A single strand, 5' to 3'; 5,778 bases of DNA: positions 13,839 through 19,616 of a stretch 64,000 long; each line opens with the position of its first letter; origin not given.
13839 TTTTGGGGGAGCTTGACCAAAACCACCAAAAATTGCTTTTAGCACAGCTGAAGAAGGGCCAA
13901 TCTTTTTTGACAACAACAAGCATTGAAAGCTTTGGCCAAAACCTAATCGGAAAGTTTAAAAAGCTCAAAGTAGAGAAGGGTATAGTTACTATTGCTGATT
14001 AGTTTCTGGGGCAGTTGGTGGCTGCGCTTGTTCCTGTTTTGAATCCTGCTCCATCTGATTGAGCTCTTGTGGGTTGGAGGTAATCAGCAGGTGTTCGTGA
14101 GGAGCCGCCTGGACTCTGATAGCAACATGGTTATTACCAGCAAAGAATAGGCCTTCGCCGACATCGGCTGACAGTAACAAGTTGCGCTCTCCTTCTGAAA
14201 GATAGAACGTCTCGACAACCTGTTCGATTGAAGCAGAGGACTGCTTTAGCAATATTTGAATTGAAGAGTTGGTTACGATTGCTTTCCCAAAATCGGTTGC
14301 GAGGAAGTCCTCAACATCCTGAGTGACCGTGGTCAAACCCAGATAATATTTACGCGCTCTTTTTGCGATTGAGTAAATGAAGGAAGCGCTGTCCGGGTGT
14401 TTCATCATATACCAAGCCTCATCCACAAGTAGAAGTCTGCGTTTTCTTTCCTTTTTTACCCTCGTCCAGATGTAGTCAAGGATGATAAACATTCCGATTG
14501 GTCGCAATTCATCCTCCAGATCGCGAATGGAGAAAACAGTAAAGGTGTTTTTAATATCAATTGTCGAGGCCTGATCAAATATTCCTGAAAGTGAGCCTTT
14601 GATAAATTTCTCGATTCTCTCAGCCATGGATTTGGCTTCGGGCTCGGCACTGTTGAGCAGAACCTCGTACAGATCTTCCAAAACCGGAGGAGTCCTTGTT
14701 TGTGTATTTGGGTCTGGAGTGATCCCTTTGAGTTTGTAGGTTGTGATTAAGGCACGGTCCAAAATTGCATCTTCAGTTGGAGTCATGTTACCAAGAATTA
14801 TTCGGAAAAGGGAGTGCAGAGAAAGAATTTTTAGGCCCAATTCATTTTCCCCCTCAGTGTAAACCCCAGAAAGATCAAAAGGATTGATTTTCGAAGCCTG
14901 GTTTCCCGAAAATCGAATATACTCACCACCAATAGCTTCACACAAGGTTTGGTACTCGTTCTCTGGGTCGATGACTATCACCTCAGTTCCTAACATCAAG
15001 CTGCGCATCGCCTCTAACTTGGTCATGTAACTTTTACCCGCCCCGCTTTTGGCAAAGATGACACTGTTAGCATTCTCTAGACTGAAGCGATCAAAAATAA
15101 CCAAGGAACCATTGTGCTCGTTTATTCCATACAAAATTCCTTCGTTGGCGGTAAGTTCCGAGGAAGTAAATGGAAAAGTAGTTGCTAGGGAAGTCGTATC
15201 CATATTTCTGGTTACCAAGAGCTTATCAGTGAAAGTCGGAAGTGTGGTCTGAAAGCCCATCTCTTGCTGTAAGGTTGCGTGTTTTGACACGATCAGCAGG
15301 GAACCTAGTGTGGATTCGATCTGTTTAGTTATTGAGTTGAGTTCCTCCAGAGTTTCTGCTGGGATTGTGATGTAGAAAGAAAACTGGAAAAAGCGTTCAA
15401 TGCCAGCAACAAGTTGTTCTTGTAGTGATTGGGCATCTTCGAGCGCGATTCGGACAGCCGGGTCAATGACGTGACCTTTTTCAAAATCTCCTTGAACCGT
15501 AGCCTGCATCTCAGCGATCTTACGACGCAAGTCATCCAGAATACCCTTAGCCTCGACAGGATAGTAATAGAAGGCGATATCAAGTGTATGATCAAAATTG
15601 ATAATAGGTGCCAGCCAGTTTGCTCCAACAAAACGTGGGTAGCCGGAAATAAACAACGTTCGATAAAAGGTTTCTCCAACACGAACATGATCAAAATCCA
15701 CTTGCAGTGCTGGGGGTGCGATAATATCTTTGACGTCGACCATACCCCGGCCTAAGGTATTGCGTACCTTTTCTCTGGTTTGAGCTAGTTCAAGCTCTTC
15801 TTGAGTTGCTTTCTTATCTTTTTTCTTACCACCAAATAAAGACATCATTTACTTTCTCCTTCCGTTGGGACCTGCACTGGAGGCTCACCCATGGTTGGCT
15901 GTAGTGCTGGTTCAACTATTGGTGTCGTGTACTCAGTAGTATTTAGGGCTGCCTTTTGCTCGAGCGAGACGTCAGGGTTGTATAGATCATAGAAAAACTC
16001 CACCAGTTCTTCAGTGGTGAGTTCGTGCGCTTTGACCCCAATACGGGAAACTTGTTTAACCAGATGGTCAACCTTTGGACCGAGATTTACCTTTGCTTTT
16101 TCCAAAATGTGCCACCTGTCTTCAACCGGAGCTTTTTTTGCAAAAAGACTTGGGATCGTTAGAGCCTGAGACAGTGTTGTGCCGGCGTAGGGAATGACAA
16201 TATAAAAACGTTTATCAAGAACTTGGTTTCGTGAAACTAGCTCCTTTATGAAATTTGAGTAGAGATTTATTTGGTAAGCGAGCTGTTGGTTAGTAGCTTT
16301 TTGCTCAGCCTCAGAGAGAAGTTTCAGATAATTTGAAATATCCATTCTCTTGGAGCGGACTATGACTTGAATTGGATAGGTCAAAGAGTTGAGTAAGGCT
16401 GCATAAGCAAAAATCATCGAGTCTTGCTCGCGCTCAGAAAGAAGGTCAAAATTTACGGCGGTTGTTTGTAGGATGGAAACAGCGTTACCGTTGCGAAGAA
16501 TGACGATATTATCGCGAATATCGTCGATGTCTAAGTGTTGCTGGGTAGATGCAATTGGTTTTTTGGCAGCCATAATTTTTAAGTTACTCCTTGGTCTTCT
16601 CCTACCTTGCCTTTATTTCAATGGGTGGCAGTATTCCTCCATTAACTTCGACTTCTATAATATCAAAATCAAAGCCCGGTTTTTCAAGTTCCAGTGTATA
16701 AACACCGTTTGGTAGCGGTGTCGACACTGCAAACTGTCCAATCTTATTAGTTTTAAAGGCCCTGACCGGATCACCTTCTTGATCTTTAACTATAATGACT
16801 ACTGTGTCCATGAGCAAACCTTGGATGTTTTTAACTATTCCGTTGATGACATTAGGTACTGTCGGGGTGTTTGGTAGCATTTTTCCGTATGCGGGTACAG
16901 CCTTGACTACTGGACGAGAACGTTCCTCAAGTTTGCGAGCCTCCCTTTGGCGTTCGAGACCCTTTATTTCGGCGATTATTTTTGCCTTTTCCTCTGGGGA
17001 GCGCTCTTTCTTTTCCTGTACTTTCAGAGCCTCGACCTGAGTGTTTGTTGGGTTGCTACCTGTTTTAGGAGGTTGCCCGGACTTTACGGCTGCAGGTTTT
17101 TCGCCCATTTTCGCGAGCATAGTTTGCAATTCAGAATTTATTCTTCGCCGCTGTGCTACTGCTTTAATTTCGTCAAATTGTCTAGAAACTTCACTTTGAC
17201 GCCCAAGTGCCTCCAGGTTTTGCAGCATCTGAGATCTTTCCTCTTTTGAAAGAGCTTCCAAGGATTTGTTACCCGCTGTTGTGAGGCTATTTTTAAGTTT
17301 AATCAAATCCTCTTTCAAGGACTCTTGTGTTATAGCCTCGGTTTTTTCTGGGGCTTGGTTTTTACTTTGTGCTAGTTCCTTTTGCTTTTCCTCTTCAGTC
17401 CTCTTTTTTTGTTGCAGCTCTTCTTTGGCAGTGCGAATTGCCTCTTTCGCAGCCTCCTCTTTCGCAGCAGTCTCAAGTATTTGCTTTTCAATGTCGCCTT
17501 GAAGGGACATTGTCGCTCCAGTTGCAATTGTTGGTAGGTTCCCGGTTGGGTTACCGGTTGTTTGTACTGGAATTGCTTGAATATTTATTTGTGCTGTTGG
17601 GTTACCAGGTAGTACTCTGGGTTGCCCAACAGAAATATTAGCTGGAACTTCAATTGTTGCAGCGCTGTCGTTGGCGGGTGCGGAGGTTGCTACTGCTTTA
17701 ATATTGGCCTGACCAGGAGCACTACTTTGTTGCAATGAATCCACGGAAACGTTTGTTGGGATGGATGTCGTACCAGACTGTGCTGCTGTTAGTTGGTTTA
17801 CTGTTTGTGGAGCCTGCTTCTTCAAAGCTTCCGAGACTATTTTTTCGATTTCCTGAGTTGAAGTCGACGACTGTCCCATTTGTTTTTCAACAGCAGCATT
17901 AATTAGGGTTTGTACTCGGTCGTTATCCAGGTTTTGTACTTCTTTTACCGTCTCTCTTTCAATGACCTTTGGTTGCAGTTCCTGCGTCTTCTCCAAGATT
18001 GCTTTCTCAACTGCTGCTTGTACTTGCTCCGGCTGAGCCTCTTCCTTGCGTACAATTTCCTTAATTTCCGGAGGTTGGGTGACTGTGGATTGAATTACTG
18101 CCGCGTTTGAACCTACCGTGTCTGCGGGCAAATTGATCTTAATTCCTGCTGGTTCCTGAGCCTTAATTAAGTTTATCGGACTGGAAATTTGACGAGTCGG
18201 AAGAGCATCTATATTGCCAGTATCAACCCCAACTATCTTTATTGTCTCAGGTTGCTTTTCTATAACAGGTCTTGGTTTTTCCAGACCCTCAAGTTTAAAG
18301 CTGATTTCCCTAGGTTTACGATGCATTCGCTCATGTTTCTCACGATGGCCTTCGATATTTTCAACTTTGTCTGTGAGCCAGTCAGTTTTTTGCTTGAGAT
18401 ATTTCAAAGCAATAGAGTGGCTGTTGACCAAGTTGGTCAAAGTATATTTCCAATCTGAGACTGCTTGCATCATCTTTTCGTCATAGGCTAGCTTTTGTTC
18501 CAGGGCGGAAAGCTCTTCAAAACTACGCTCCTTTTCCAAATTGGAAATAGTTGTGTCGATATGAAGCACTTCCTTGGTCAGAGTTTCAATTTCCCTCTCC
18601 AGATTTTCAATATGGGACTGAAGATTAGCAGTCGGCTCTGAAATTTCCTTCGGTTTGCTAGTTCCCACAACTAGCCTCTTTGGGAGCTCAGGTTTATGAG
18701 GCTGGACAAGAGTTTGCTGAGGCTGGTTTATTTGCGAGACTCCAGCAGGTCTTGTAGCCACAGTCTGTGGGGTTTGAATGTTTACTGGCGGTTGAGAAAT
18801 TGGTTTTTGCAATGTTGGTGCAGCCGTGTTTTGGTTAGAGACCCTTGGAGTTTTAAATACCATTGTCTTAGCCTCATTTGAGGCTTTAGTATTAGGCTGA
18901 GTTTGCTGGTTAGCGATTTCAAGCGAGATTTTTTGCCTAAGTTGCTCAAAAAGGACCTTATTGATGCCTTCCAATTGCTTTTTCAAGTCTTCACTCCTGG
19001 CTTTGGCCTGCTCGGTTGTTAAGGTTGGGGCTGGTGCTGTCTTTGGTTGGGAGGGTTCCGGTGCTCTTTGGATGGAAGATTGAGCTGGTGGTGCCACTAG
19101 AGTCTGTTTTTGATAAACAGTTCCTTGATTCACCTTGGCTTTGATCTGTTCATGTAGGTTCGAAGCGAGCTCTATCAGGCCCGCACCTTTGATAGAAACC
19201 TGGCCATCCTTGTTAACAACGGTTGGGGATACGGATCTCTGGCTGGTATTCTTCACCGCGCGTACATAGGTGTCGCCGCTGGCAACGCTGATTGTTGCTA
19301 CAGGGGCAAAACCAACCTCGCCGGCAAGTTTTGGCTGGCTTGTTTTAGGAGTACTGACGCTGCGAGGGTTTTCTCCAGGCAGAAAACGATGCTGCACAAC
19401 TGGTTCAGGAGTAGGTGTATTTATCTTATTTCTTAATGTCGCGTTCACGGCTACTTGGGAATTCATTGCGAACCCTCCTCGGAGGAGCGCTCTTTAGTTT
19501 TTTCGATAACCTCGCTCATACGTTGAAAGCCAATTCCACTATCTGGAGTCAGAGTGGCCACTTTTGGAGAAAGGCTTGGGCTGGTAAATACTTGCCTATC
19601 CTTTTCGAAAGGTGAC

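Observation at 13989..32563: Dispersed Gram-positive-type T4SS-like apparatus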

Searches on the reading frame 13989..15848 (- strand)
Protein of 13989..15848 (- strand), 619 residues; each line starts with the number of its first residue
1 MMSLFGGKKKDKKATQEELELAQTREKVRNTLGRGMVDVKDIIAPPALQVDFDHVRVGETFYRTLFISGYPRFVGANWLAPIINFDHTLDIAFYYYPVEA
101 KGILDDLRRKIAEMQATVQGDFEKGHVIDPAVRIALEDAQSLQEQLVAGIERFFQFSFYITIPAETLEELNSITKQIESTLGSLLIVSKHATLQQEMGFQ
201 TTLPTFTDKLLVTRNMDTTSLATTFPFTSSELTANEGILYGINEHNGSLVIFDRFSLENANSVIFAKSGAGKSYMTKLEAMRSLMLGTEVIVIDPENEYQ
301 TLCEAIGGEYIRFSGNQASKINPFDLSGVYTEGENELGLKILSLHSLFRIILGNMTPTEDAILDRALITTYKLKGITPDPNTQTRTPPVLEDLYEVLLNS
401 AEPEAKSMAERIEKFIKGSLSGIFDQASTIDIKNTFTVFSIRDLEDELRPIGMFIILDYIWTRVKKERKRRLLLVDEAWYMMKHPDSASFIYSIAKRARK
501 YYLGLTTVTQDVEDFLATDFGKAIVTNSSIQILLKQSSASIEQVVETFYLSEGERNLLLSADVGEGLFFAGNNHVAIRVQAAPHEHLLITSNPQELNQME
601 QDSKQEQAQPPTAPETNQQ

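Call 4: search_protein_families(library=pfam, proteins=[window:13989-15848:-], max_evalue=0.1)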
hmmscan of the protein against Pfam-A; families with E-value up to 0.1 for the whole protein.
window:13989-15848:- (619 aa): 5 families
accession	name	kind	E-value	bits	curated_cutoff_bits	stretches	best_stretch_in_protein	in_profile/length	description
PF19044.6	P-loop_TraG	-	1.1e-29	103.8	25.8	1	257-562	27-346/413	TraG P-loop domain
PF12846.13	AAA_10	-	9.7e-12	45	27.5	1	258-525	20-296/362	AAA-like domain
PF01935.23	DUF87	-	1.8e-08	35.2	23.2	1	264-430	28-176/220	Helicase HerA, central domain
PF03135.19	CagE_TrbE_VirB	-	0.055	13.9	21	0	152-206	141-198/204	CagE, TrbE, VirB family, component of type IV transporter system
PF13401.12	AAA_22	-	0.094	13.5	27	0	262-304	8-52/130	AAA domain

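Call 10: search_solved_structures(query=window:13989-15848:-, max_evalue=0.01)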
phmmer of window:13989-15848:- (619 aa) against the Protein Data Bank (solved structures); distinct sequences matched with E-value up to 0.01: 4.
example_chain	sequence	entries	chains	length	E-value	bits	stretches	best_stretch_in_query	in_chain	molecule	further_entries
4ag5_A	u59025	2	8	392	9.9e-57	195.9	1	230-590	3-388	TYPE IV SECRETORY PATHWAY VIRB4 COMPONENTS-LIKE PROTEIN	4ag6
7o41_A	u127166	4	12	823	0.00027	22.8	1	260-558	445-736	TrwK protein | Type IV secretion system protein virB4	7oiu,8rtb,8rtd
7o43_A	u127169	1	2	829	0.00027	22.8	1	260-558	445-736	TrwK protein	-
7o42_A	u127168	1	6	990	0.00042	22.2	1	260-558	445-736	TrwK protein,Protein hcp1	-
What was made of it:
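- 13989..15848 (-): VirB4-family ATPase, C-terminal two-thirds (619 aa). Walker A is GAGKS and Walker B is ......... PDB 4ag5 1e-56 and TrwK 2.7e-4 (call 10).
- Checked: PDB 4ag5, a VirB4 C-terminal domain, 1e-56 (call 10).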

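Call 11: search_protein_families(library=ncbifam, proteins=[window:13989-15848:-], max_evalue=0.1)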
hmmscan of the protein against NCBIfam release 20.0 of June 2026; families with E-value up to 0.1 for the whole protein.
window:13989-15848:- (619 aa): 16 families
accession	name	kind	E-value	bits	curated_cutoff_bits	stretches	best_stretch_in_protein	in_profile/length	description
NF045971.1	conju_CD1110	equivalog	5.7e-118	395.2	325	1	36-578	184-735/752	VirB4-like conjugal transfer ATPase, CD1110 family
NF045975.1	VirB4_plasma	equivalog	5.5e-79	265.9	590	1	20-579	292-883/894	Mbov_0397 family ICE element conjugal transfer ATPase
TIGR02746.1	TraC-F-type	equivalog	1.1e-55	188.9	567.05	1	105-605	271-785/800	type IV secretion system protein TraC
TIGR00929.1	VirB4_CagE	subfamily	7e-38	130.4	643.1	1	58-560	238-726/792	VirB4 family type IV secretion/conjugal transfer ATPase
TIGR03783.1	Bac_Flav_CT_G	subfamily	2.7e-20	71.9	261.55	1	257-562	436-761/829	TraG family conjugative transposon ATPase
NF010278.0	PRK13721.1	subfamily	4.3e-15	54.7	1177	1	251-543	470-768/874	type IV secretion system protein TraC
NF041017.1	DNA_import_CedB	equivalog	5.7e-14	51.7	700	1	82-515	105-519/590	DNA import protein CedB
NF010473.0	PRK13898.1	equivalog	1.3e-10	40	1050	1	242-569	430-742/801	type IV secretion system ATPase VirB4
NF053655.1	CedD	equivalog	1.1e-07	31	600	2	453-577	402-521/527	DNA-translocating ATPase CedD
NF010447.0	PRK13873.1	equivalog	7.4e-07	27.5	1020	1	264-548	446-719/815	conjugal transfer protein TrbE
NF042935.1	SCO6880_fam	subfamily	1.3e-05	24.4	60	1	45-204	313-474/477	SCO6880 family protein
NF052333.1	ATPase_TcpF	exception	1.3e-05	23.3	1100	1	85-301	278-504/813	conjugal transfer ATPase TcpF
TIGR03744.1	traC_PFL_4706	equivalog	2.9e-05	22.2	520.6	1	406-568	662-829/892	conjugative transfer ATPase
NF010466.0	PRK13891.1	subfamily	0.00021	19.3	1322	1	416-544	633-762/852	conjugal transfer protein TrbE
NF010404.0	PRK13830.1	subfamily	0.00052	17.9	810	1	435-515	617-698/818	conjugal transfer protein TrbE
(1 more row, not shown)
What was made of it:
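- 13989..15848 (-): P-loop_TraG 1.1e-29 and AAA_10 (calls 4, 11).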

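Call 21: find_encoding_contigs(protein=window:13989-15848:-, flank=10000, max_places=4)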
Protein window:13989-15848:- (619 aa): 1 contig read that carries it; 1 place shown.
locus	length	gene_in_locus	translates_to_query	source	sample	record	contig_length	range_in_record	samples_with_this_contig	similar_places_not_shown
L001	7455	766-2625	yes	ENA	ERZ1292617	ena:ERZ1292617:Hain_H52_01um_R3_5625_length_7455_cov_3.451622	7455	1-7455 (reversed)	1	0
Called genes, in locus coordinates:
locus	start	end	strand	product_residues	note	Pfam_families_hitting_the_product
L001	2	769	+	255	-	?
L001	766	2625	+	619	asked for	PF19044:P-loop_TraG, PF01935:DUF87, PF12846:AAA_10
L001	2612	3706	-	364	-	PF02463:SMC_N, PF13175:AAA_15, PF13476:AAA_23 (weak), PF13304:AAA_21 (faint)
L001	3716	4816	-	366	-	PF00712:DNA_pol3_beta, PF02767:DNA_pol3_beta_2, PF02768:DNA_pol3_beta_3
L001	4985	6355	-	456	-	PF11638:DnaA_N, PF00308:Bac_DnaA, PF00004:AAA (weak), PF01695:IstB_IS21, PF13401:AAA_22 (faint), PF08299:Bac_DnaA_C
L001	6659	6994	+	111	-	PF00825:Ribonuclease_P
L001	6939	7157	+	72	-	PF01809:YidD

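Call 90: list_cluster_members(proteins=[P0001, P0046, window:13989-15848:-])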
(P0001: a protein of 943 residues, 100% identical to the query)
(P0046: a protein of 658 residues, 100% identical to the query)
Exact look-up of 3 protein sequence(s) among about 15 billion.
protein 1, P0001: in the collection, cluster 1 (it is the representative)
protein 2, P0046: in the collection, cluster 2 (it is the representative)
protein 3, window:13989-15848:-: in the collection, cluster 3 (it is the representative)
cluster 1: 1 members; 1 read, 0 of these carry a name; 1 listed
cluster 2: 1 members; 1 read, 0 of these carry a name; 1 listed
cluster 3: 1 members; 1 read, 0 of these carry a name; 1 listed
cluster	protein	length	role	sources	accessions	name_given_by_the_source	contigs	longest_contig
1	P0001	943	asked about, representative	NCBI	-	-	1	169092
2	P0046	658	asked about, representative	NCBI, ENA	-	-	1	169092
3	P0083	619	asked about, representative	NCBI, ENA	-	-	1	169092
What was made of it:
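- Tried and rejected: Exact look-up of the window's proteins returned no organism name (call 90).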

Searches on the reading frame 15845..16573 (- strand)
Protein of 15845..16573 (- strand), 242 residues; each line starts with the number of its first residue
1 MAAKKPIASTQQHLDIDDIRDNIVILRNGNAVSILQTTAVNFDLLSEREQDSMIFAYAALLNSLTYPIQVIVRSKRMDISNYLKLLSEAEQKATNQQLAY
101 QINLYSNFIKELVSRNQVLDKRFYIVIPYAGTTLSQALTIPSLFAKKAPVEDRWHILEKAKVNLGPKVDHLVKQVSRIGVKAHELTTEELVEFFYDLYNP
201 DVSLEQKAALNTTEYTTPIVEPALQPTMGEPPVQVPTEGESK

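Call 4: search_protein_families(library=pfam, proteins=[window:15845-16573:-], max_evalue=0.1)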
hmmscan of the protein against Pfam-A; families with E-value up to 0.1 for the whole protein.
window:15845-16573:- (242 aa): 1 family
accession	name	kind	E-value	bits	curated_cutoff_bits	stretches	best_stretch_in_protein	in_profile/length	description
PF21050.3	ARMC9_ARM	-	0.073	13.5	27.3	0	42-102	57-116/120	LisH domain-containing protein ARMC9, ARM repeats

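Call 11: search_protein_families(library=ncbifam, proteins=[window:15845-16573:-], max_evalue=0.1)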
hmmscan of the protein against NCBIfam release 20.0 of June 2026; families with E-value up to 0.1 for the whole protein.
window:15845-16573:- (242 aa): 4 families
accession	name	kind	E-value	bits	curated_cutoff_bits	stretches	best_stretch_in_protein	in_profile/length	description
NF045975.1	VirB4_plasma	equivalog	1.2e-10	39.8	590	2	8-127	102-233/894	Mbov_0397 family ICE element conjugal transfer ATPase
NF041427.1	TrsD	subfamily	6.8e-09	35.8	200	1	16-126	21-141/201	TrsD/TraD family conjugative transfer protein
TIGR00929.1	VirB4_CagE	subfamily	0.0023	16.2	643.1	1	20-138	19-129/792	VirB4 family type IV secretion/conjugal transfer ATPase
NF005027.0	PRK06436.1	equivalog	0.049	12.7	261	1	8-37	57-86/303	2-hydroxyacid dehydrogenase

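Call 13: search_protein_families(library=phrogs, proteins=[window:15845-16573:-], max_evalue=0.01)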
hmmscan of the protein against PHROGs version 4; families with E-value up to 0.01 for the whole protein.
window:15845-16573:- (242 aa): 1 family
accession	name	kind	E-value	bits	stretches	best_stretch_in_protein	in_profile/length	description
phrog_2666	-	head and packaging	0.00049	19.9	1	33-126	10-89/555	terminase large subunit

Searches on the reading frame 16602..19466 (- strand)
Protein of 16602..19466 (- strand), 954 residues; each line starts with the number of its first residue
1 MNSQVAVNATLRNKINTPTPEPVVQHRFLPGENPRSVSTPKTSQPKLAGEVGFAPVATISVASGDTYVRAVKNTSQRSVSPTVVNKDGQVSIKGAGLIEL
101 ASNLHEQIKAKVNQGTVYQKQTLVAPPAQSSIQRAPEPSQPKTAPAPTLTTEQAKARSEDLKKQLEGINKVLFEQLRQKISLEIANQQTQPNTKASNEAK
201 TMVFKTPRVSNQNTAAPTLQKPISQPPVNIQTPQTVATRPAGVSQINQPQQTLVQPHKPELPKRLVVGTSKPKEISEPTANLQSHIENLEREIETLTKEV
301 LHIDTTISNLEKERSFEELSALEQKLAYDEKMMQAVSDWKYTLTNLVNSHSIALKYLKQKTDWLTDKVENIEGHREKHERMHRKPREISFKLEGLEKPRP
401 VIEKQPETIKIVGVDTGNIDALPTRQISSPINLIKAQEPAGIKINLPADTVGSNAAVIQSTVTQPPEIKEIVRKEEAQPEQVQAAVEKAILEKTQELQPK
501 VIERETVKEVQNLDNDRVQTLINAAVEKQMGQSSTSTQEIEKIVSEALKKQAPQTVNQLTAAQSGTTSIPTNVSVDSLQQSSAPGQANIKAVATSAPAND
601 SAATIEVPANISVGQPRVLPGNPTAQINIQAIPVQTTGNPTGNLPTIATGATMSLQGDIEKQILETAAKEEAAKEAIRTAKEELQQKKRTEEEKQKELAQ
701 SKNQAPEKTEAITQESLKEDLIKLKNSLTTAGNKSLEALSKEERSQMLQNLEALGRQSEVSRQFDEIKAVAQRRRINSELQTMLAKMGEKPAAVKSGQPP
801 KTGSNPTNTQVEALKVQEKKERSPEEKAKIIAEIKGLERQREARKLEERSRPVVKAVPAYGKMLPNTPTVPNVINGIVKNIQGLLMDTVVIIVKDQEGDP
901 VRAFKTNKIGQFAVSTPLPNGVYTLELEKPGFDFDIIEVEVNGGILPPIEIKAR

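Call 4: search_protein_families(library=pfam, proteins=[window:16602-19466:-], max_evalue=0.1)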
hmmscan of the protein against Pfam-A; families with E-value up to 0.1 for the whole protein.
window:16602-19466:- (954 aa): 2 families
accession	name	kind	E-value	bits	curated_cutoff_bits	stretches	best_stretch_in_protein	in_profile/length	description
PF13620.12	CarboxypepD_reg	-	3.5e-06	27.7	32.3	1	874-936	2-63/82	Carboxypeptidase regulatory-like domain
PF09430.16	EMC7_beta-sandw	-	0.00038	21.1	26.6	1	882-942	4-60/122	ER membrane protein complex subunit 7, beta-sandwich domain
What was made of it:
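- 16602..19466 (-): 954-aa low-complexity, coiled-coil-like protein with no TM segment. It ends in a conserved beta-sandwich domain (about residues 860-953). Its family is a conserved partner of PrgI, TrsD and VirB4. PF13620 CarboxypepD_reg 3.5e-6, sub-threshold (call 4).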

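Call 11: search_protein_families(library=ncbifam, proteins=[window:16602-19466:-], max_evalue=0.1)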
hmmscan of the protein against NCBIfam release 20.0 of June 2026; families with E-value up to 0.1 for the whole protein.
window:16602-19466:- (954 aa): 0 families

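Call 13: search_protein_families(library=phrogs, proteins=[window:16602-19466:-], max_evalue=0.01)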
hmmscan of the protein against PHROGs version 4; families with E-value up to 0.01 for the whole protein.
window:16602-19466:- (954 aa): 0 families

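Call 97: search_protein_families(library=padloc, proteins=[window:16602-19466:-], max_evalue=0.01)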
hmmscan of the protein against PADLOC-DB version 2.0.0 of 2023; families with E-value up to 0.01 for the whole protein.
window:16602-19466:- (954 aa): 0 families
